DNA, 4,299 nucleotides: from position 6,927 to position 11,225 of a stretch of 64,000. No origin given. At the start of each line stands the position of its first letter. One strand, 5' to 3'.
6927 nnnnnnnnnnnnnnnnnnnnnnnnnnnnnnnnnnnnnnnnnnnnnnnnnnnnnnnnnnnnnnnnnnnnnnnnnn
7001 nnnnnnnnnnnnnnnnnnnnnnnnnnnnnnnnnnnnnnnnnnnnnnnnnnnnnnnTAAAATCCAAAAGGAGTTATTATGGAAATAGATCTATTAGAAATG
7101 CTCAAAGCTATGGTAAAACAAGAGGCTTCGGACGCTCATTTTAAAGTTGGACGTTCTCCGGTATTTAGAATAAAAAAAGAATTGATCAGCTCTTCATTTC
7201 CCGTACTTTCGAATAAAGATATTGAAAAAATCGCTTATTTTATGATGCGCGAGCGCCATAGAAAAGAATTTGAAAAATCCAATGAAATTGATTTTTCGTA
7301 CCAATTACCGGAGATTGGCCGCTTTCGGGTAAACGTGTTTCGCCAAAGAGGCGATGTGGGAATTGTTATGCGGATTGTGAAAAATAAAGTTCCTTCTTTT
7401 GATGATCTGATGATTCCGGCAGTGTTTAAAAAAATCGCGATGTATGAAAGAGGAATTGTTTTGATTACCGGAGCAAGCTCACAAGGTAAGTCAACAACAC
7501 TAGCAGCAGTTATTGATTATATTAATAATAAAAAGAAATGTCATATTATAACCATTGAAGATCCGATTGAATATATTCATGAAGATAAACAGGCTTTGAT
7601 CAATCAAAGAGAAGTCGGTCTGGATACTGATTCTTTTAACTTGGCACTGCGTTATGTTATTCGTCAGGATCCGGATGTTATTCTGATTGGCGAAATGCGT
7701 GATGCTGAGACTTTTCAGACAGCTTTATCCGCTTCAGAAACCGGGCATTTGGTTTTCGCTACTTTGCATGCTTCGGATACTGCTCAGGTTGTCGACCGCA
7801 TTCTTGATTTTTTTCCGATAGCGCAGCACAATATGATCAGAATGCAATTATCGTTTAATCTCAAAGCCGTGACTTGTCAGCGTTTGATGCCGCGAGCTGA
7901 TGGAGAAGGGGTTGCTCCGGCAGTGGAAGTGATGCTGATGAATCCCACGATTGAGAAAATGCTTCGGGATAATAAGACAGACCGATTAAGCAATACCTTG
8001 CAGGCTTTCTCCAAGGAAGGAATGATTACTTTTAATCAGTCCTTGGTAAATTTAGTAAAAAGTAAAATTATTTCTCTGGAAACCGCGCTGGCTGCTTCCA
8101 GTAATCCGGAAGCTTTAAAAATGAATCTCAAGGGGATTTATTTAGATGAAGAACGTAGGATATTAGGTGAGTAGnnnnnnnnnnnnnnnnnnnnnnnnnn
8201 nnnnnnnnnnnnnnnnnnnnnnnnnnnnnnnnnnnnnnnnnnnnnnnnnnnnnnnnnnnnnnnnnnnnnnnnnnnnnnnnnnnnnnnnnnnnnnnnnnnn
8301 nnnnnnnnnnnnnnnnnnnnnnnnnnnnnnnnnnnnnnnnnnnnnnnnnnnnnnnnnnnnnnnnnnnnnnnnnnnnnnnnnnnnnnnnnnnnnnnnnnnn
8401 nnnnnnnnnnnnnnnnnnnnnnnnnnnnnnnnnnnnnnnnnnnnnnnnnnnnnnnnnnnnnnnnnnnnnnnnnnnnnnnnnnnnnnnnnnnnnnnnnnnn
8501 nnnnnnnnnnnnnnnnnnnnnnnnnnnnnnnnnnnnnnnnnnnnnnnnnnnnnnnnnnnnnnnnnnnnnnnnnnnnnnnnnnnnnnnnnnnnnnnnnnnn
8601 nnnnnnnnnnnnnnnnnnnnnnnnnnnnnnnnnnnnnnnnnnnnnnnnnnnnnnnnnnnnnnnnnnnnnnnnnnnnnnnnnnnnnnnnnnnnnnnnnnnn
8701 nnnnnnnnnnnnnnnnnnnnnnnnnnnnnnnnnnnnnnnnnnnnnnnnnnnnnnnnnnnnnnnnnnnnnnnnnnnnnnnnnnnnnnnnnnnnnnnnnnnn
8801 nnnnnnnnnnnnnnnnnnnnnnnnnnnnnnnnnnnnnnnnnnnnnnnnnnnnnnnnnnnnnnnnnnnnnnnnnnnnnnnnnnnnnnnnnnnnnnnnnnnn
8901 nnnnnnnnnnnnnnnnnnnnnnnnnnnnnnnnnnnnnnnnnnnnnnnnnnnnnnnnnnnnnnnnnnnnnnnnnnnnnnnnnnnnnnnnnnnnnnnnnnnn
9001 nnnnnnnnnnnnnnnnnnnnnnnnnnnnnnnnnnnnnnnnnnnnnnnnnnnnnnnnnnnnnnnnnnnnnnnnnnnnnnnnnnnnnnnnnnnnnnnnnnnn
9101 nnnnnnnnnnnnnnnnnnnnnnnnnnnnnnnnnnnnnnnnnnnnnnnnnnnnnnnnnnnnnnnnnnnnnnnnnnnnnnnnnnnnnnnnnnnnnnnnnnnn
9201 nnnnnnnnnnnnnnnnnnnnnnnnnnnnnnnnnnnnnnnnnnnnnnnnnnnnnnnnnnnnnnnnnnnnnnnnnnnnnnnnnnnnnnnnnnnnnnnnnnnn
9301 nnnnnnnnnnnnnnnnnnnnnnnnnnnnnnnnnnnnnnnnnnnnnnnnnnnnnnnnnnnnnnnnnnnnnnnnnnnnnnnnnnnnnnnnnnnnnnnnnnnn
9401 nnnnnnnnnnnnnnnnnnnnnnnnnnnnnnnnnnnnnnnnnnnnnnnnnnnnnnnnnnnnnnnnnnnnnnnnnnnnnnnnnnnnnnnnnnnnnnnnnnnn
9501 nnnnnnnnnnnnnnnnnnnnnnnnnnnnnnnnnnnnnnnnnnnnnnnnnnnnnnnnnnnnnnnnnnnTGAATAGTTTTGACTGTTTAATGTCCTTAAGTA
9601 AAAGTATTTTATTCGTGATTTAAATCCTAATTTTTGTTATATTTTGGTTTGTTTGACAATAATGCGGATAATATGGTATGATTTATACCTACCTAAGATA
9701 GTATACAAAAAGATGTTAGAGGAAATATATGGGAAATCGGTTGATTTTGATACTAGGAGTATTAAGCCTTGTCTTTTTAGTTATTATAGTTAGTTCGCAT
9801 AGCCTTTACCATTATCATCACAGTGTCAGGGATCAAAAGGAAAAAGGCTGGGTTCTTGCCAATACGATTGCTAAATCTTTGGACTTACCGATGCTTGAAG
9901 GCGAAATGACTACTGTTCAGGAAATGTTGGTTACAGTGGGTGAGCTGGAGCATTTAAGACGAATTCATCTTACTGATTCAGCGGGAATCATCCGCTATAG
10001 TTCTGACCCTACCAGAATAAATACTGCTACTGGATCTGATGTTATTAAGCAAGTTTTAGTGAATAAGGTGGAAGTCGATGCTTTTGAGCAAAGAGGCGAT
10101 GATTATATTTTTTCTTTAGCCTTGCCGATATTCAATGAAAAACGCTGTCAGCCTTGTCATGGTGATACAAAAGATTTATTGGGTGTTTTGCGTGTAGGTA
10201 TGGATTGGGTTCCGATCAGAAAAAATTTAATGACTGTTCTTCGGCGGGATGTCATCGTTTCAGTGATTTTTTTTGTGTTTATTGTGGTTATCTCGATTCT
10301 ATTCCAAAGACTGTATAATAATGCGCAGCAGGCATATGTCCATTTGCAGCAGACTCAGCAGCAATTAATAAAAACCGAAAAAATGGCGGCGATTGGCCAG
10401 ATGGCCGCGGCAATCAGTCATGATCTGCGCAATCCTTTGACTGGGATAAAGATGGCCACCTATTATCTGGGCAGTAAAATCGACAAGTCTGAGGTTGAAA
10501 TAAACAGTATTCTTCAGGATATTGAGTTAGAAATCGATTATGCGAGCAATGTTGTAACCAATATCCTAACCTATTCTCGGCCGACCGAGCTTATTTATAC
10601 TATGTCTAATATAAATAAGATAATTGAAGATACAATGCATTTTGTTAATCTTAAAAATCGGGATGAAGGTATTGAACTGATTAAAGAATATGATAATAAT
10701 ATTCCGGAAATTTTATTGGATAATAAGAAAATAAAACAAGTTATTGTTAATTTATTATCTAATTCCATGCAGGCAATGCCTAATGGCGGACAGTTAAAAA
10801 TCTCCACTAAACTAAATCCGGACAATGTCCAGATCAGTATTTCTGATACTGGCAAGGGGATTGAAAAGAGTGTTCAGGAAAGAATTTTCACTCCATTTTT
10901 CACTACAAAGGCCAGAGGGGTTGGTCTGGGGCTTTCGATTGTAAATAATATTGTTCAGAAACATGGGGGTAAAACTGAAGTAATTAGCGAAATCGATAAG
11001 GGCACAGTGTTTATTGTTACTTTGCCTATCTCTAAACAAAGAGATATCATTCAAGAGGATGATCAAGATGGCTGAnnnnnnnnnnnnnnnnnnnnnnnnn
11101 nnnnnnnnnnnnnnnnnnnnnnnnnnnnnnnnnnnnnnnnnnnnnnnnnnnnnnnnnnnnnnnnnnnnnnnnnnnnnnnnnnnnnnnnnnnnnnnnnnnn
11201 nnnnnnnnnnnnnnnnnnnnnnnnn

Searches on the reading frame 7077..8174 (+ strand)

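Call 26: search_protein_families(library=pfam, proteins=[window:7077-8174:+], max_evalue=0.001)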
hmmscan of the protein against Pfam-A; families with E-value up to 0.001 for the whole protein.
window:7077-8174:+ (365 aa): 1 family
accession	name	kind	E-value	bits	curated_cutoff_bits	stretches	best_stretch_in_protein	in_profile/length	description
PF00437.27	T2SSE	-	1.1e-40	139.9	24.9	1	7-277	14-284/370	Type II/IV secretion system protein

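Call 50: search_protein_families(library=ncbifam, proteins=[window:7077-8174:+], max_evalue=0.001)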
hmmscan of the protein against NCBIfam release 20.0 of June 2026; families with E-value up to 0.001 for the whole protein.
window:7077-8174:+ (365 aa): 17 families
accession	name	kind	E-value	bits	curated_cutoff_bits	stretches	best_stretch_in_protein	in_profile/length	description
TIGR01420.1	pilT_fam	subfamily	1.3e-132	442.2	319.1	1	5-345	2-342/343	PilT/PilU family type 4a pilus ATPase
TIGR02525.1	plasmid_TraJ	equivalog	3.8e-38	131.4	368.3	1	90-319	114-345/372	plasmid transfer ATPase TraJ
NF041000.1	ATPase_ComGA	equivalog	2.1e-37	128.6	300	1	8-272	3-266/267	competence type IV pilus ATPase ComGA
TIGR02533.1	type_II_gspE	equivalog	5.9e-37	127.5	630.25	1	116-245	234-359/486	type II secretion system ATPase GspE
TIGR02524.1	dot_icm_DotB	equivalog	1.5e-32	113.2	463.3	1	7-309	8-322/358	Dot/Icm type IV secretion system ATPase DotB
TIGR02538.1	type_IV_pilB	equivalog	1.2e-31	110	675.65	1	117-253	308-439/564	type IV-A pilus assembly ATPase PilB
NF007755.0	PRK10436.1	equivalog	1.2e-30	106.6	617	1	82-273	170-357/465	type II secretion system protein GspE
NF053534.1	T4PilAsmATPsTfpB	equivalog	1.2e-28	99.8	850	1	116-245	327-452/584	type IV pilus assembly ATPase TfpB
NF058587.1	archaellum_moto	equivalog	7.7e-19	67.8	550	1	123-242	273-393/527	archaellum flagellar ATPase motor FlaI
TIGR02788.1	VirB11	equivalog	1.4e-14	53.9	249.95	1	117-245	136-265/308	P-type DNA transfer ATPase VirB11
TIGR02782.1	TrbB_P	equivalog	4.3e-12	46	304.55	1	124-245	135-255/303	P-type conjugative transfer ATPase TrbB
TIGR03819.1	heli_sec_ATPase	hypoth_equivalog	1.7e-10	40.6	373.15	1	121-242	174-297/340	TadA family conjugal transfer-associated ATPase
NF010469.0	PRK13894.1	subfamily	5.2e-10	39.2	508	1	118-243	143-265/320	conjugal transfer ATPase TrbB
NF053672.1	bindosome_BasE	exception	2.6e-09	36.4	1000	1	55-243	211-389/512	bindosome assembly system ATPase subunit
NF010475.0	PRK13900.1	equivalog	1.1e-08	34.5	389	1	117-241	152-278/333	type IV secretion system ATPase VirB11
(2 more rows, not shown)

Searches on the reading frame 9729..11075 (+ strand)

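Call 26: search_protein_families(library=pfam, proteins=[window:9729-11075:+], max_evalue=0.001)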
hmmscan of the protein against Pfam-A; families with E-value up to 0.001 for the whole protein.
window:9729-11075:+ (448 aa): 4 families
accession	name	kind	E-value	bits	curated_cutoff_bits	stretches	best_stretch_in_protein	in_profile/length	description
PF02518.31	HATPase_c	-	9.3e-28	97.3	26.4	1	331-434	2-109/111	Histidine kinase-, DNA gyrase B-, and HSP90-like ATPase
PF00512.31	HisKA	-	3.9e-11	43.3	26.9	1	223-286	3-64/66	His Kinase A (phospho-acceptor) domain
PF21563.3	Mcp40H-20_sensor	-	1e-05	26.2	27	1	47-155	3-106/112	Methyl-accepting chemotaxis sensory transducer, class 40H, sensor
PF14501.12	HATPase_c_5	-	0.00015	22.1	22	1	334-421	5-91/102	GHKL domain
